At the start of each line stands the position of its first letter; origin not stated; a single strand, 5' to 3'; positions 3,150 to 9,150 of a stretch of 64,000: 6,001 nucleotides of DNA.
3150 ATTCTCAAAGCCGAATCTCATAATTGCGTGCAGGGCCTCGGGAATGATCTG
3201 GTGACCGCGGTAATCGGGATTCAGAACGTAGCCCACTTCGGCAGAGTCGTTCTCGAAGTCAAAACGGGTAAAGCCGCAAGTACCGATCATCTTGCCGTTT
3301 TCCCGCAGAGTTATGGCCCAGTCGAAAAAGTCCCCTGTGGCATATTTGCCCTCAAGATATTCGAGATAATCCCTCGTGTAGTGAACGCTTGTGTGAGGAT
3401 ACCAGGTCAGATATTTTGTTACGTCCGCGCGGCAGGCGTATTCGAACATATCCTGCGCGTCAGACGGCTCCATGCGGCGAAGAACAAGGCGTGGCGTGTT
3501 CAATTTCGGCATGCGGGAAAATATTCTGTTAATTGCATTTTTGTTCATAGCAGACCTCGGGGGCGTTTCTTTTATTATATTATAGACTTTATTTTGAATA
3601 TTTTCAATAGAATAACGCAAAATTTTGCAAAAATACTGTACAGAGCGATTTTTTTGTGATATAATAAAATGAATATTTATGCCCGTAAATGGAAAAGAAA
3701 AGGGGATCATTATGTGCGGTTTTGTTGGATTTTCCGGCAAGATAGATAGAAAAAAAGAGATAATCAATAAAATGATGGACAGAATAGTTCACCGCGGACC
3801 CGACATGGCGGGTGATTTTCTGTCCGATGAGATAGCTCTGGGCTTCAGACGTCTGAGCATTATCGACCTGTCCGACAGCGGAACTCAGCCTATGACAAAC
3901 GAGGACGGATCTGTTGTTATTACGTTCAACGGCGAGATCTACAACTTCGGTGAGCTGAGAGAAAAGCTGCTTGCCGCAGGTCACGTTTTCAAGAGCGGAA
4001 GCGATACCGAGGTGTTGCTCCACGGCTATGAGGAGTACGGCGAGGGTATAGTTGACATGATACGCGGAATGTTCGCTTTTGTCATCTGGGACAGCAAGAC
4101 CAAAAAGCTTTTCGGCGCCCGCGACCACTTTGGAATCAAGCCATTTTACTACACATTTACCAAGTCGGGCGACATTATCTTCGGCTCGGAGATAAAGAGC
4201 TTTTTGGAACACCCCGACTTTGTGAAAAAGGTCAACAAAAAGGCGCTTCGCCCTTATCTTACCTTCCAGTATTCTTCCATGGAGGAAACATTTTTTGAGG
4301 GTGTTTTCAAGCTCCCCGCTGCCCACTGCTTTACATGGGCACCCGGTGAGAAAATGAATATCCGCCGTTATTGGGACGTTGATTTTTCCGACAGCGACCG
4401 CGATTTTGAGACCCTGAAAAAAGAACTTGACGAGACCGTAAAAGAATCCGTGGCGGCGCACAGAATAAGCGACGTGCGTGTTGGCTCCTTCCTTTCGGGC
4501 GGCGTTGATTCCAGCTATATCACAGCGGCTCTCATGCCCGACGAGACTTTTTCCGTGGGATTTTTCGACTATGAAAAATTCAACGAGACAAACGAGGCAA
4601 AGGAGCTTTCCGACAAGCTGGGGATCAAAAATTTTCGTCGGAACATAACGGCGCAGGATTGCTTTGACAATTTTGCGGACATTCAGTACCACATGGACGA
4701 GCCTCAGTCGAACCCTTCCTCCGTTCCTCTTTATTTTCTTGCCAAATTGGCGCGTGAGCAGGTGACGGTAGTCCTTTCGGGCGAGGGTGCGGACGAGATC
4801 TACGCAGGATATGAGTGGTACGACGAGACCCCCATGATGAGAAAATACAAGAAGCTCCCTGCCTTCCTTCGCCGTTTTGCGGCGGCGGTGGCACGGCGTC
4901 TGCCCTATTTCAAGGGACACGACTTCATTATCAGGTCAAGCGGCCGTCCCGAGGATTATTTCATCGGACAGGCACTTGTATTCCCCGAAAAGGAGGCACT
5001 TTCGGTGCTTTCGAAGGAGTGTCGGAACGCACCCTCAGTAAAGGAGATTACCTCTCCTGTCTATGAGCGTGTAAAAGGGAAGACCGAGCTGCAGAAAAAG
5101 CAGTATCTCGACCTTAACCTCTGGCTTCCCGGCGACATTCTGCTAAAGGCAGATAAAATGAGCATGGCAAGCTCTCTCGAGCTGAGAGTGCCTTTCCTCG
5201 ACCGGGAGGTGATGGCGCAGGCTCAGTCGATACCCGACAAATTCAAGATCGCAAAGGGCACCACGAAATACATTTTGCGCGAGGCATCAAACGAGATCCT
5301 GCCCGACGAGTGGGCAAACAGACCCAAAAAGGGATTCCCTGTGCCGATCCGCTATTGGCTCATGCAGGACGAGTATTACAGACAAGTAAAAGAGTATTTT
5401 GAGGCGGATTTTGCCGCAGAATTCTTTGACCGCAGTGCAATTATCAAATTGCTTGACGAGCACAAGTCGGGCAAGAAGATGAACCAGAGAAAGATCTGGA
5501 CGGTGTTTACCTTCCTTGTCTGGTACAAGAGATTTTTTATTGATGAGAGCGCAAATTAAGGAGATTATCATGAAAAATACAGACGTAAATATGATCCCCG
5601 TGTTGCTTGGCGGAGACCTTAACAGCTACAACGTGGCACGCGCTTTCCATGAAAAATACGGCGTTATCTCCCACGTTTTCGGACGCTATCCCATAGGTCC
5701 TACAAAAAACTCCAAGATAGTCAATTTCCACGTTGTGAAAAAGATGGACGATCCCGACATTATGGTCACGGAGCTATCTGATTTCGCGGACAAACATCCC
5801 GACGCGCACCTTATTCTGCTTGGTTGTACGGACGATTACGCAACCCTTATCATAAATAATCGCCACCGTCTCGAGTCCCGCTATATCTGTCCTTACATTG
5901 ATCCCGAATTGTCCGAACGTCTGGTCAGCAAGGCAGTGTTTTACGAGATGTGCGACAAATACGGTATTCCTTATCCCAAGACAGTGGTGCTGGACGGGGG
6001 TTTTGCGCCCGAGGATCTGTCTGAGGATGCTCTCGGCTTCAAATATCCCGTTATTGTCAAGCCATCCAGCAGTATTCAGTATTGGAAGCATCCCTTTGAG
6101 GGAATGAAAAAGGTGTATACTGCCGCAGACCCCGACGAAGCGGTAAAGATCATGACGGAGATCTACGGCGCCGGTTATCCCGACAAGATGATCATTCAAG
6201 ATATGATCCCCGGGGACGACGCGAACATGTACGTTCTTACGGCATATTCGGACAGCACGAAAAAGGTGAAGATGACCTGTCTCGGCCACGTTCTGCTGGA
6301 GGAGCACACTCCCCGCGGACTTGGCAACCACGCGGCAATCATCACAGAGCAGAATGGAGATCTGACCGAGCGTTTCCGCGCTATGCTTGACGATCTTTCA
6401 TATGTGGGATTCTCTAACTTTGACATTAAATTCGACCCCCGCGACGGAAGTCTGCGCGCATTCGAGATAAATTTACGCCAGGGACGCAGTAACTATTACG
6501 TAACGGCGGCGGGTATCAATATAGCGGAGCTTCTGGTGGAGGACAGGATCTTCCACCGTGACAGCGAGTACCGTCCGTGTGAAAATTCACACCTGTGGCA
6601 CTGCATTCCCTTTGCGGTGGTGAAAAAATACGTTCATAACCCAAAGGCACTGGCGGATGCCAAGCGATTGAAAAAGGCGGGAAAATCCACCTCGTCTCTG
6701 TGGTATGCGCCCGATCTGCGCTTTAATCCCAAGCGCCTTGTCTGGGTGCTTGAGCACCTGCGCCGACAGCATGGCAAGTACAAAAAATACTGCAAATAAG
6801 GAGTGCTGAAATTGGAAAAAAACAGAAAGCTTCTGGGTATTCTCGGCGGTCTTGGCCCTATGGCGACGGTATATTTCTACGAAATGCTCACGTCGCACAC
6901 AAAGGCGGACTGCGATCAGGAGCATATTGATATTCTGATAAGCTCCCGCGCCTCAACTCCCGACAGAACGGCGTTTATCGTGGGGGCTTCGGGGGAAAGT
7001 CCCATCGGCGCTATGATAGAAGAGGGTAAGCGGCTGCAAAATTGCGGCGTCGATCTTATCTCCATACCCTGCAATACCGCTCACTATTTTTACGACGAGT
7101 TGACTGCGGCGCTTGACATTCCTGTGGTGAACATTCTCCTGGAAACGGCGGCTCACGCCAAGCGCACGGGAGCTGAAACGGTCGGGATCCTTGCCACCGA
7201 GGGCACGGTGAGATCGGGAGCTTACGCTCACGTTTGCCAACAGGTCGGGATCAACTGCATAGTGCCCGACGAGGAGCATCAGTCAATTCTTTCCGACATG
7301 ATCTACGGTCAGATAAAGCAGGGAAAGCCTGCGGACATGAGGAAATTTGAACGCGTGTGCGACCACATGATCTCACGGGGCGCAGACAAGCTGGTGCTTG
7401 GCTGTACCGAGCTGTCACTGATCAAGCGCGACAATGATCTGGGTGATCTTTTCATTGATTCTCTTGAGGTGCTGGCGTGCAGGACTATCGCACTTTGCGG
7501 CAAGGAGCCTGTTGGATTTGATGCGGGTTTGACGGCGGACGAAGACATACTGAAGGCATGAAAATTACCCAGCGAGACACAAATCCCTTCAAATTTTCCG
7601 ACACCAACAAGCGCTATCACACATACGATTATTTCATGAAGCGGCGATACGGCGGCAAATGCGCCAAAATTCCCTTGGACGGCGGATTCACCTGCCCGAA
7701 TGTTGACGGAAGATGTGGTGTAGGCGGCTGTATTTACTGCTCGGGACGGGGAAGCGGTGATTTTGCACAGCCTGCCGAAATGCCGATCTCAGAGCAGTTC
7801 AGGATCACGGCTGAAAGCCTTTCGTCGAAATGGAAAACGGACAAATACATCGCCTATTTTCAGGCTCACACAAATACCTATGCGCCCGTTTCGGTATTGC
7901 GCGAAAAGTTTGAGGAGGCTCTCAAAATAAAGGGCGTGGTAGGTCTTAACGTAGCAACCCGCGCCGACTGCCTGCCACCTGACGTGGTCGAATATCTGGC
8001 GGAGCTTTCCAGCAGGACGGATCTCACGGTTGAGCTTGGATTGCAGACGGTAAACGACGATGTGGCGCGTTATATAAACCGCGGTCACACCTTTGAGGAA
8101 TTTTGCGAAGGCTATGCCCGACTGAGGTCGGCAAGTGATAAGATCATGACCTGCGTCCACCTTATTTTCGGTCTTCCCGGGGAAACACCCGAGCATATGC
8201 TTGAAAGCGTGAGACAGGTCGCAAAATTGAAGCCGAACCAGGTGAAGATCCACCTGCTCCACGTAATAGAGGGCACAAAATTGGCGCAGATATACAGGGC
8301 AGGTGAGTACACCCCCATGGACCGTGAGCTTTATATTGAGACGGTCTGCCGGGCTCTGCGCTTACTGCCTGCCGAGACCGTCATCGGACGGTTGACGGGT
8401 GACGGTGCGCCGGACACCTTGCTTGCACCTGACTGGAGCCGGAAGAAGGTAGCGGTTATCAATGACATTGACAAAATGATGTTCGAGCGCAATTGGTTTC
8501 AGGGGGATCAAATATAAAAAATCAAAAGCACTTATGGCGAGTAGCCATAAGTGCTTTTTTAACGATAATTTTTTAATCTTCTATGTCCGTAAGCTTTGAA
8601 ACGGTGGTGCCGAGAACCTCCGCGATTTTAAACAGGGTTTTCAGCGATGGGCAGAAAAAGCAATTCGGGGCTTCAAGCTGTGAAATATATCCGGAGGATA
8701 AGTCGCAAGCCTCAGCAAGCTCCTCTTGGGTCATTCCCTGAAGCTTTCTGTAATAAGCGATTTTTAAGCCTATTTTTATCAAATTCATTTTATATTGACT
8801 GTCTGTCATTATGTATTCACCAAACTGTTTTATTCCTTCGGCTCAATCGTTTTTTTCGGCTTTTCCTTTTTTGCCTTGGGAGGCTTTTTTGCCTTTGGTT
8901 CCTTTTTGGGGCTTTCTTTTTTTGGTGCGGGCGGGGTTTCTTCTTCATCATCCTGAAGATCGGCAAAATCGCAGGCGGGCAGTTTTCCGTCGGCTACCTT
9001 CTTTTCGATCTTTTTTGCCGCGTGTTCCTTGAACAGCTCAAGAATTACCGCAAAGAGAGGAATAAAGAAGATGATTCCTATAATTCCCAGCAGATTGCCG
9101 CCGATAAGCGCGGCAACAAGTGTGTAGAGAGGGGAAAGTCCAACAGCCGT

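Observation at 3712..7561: Contiguous asnB-like amidotransferase, ATP-grasp ligase and aspartate racemase: candidate complete D-Asp/D-isoAsn peptidoglycan cross-bridge module in a clostridial spore-former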

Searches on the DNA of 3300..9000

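Call 56: search_rna_families(source=window, start=3300, end=9000, threshold=evalue, max_evalue=1)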
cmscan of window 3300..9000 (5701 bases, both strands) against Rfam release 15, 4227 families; matches with E-value up to 1: 1.
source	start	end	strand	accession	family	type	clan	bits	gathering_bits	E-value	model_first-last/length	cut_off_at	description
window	8517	8595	-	RF02425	SpF01_sRNA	Gene; sRNA;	-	29.7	55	0.38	1-80/80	no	Streptococcus sRNA SpF01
